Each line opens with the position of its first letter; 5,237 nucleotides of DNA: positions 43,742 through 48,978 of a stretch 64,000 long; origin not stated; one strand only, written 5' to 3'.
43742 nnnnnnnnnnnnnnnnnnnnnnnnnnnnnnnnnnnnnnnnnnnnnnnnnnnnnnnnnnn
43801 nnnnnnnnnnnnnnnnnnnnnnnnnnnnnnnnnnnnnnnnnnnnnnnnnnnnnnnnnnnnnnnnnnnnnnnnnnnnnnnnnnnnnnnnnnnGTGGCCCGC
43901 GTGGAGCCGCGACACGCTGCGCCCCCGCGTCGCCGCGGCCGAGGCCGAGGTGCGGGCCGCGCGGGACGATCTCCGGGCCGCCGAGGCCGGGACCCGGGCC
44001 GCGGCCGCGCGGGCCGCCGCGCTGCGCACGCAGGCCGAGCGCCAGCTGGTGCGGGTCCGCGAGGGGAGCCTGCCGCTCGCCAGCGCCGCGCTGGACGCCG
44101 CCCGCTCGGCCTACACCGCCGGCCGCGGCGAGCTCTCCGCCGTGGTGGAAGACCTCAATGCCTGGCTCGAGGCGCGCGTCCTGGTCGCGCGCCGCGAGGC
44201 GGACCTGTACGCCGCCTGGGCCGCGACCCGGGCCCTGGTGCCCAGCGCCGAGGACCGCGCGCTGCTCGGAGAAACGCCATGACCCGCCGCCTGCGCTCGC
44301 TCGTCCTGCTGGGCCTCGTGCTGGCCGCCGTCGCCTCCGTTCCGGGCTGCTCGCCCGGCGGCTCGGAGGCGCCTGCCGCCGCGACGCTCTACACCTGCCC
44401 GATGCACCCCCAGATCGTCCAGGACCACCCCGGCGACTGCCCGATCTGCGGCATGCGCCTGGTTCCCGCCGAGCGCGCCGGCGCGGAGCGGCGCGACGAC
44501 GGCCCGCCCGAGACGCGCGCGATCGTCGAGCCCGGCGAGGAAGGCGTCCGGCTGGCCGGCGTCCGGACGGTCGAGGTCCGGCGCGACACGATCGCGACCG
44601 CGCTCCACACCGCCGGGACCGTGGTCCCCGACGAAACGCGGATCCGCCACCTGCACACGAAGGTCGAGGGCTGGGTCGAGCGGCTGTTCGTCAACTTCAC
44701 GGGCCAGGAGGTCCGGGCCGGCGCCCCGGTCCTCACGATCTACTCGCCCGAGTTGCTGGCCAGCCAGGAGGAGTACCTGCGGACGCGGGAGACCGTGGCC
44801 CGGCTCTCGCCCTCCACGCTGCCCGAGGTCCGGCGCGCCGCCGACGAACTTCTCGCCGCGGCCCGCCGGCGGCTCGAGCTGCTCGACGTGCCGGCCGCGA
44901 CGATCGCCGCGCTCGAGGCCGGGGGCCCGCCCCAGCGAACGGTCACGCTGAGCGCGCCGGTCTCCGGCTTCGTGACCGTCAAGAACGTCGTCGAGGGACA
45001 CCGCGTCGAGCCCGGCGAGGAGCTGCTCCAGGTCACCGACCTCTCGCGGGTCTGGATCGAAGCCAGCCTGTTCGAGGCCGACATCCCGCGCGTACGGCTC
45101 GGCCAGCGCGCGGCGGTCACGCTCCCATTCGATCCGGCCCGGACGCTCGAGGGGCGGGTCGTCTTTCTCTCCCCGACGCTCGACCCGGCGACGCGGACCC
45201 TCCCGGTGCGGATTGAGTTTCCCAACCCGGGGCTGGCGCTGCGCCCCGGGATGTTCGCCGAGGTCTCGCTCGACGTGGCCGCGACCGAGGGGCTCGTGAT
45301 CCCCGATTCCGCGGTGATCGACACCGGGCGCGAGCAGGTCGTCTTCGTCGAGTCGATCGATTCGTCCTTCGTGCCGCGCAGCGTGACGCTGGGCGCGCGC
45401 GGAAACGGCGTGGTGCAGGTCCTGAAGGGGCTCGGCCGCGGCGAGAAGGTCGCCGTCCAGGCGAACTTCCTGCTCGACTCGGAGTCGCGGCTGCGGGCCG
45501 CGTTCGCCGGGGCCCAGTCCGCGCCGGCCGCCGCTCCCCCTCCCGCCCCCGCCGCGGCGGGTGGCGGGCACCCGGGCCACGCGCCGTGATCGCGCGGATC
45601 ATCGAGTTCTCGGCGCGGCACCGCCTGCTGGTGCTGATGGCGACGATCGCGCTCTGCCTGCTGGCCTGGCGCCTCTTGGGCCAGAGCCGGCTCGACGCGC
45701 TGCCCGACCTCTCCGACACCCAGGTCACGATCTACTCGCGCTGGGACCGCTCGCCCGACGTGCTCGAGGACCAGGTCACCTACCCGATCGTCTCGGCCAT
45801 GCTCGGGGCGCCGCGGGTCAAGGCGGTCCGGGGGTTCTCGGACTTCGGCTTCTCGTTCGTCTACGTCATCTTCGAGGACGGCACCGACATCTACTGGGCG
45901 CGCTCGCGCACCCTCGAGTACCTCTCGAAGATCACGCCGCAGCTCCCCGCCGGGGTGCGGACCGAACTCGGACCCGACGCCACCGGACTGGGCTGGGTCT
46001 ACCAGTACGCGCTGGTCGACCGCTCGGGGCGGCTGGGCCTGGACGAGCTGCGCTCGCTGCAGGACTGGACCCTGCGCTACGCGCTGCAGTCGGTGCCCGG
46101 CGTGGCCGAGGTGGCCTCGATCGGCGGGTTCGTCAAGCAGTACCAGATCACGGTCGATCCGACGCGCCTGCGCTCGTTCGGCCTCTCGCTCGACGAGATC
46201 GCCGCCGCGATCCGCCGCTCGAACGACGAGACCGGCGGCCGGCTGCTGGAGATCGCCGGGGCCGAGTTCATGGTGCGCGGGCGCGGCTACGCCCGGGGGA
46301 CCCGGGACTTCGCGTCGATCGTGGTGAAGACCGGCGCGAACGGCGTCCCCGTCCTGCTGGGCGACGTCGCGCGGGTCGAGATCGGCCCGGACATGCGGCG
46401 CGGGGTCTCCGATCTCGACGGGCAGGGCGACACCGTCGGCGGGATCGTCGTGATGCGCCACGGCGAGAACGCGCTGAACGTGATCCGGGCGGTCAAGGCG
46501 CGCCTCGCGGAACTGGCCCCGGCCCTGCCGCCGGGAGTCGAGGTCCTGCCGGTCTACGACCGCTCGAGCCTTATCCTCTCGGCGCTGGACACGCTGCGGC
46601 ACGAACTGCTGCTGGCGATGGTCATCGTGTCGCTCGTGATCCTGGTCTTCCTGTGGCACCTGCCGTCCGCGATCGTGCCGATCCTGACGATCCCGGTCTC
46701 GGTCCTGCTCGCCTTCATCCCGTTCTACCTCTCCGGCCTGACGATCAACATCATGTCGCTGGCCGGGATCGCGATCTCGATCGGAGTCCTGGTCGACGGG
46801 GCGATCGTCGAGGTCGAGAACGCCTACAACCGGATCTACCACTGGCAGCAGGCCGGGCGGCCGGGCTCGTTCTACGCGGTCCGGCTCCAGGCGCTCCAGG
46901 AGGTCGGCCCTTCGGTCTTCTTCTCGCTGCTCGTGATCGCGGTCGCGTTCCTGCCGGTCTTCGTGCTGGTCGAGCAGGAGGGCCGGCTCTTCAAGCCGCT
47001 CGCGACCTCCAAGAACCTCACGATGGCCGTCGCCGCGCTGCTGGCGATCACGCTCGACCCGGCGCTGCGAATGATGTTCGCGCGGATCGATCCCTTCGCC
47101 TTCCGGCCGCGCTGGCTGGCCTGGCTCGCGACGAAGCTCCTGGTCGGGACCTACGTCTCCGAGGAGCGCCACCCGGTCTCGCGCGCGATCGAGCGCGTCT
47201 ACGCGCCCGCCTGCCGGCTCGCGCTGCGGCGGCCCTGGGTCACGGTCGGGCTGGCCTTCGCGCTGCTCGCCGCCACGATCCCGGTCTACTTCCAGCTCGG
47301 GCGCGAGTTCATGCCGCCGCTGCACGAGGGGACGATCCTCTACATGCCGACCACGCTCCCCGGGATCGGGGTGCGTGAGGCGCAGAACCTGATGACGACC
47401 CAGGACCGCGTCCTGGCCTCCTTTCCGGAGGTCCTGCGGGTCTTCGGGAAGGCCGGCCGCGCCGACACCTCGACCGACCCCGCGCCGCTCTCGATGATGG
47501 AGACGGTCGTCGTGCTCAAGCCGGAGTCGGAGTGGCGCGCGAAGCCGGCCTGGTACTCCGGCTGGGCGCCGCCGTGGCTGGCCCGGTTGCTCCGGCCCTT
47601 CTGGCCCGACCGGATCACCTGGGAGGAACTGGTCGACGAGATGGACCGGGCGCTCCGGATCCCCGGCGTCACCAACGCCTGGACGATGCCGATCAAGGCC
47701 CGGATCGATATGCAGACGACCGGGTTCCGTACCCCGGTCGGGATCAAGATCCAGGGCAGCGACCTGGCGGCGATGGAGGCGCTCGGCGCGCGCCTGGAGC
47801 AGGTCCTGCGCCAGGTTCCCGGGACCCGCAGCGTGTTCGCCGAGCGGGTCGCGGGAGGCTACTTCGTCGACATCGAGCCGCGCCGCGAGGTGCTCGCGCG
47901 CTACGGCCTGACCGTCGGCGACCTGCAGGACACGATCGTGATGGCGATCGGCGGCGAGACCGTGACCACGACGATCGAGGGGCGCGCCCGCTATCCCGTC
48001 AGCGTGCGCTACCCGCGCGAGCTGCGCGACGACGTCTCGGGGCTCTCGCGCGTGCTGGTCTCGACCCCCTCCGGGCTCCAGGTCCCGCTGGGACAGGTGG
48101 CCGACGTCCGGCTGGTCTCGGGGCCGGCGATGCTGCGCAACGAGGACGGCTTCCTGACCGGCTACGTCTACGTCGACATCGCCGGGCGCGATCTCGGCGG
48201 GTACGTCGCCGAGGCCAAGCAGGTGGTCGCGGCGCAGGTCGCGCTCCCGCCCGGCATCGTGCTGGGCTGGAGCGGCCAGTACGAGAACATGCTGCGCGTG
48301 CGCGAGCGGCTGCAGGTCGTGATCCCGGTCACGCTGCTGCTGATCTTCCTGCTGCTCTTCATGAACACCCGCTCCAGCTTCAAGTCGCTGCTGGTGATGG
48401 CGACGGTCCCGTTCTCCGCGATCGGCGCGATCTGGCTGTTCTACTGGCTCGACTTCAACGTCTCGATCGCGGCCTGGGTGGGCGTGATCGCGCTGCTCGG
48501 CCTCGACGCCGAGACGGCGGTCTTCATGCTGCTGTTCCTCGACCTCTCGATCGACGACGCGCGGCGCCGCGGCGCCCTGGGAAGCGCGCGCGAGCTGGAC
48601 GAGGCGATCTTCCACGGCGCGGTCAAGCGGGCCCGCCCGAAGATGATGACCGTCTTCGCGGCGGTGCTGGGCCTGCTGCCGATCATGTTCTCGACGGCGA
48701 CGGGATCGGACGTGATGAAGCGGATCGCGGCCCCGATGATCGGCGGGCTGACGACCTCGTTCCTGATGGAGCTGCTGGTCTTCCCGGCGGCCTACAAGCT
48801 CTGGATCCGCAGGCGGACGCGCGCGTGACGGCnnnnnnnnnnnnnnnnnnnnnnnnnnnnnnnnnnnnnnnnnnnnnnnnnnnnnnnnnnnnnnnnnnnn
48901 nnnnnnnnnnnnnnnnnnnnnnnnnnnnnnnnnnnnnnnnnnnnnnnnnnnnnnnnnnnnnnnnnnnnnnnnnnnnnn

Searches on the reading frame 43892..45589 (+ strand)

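Call 77: search_protein_families(library=pfam, proteins=[window:43892-45589:+], max_evalue=0.0001)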
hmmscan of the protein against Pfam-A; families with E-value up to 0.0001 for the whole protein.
window:43892-45589:+ (565 aa): 3 families
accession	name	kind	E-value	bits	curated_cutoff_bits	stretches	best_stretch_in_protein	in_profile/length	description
PF16576.10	HlyD_D23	-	7e-73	244.9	30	1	234-456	2-214/214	Barrel-sandwich domain of CusB or HlyD membrane-fusion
PF13437.12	HlyD_3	-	1.5e-23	84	22.2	1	352-453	1-106/106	HlyD family secretion protein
PF19335.5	HMBD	-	3.1e-14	53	23.6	1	167-193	2-28/28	Heavy metal binding domain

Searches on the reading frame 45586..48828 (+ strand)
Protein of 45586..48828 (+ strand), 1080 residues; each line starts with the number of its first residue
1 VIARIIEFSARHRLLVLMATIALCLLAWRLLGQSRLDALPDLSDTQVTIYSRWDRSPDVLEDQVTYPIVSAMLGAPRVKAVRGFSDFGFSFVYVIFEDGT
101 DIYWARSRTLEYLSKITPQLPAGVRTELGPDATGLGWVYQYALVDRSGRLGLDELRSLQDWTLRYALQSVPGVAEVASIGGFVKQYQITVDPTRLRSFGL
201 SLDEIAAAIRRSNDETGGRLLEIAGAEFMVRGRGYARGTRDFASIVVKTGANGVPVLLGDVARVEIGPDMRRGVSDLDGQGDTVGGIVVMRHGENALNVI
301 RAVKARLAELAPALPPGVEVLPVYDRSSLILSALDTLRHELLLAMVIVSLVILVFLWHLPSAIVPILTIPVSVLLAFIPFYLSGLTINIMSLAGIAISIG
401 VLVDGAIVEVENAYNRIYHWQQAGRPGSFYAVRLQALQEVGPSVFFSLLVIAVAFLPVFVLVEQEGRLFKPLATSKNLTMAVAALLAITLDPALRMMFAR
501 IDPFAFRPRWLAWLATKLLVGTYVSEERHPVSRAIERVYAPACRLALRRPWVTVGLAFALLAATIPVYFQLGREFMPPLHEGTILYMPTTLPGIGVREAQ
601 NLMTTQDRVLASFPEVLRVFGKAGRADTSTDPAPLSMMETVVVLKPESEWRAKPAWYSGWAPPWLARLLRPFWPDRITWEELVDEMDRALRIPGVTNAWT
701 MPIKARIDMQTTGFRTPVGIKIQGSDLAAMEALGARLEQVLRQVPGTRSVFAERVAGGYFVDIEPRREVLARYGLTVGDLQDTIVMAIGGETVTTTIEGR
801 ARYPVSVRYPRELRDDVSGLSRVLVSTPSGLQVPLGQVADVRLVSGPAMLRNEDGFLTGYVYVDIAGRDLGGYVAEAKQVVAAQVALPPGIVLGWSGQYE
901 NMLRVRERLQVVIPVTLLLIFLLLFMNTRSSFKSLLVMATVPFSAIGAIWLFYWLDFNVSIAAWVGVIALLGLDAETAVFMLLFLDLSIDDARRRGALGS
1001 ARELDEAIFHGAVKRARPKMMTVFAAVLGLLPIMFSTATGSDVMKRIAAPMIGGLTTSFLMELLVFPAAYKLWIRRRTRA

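Call 50: search_protein_families(library=pfam, proteins=[window:45586-48828:+], max_evalue=0.0001)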
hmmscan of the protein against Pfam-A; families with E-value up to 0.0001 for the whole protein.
window:45586-48828:+ (1080 aa): 1 family
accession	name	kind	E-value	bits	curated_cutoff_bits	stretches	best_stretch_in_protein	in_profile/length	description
PF00873.25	ACR_tran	-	8.4e-208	692.9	28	2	5-652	1-628/1021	AcrB/AcrD/AcrF family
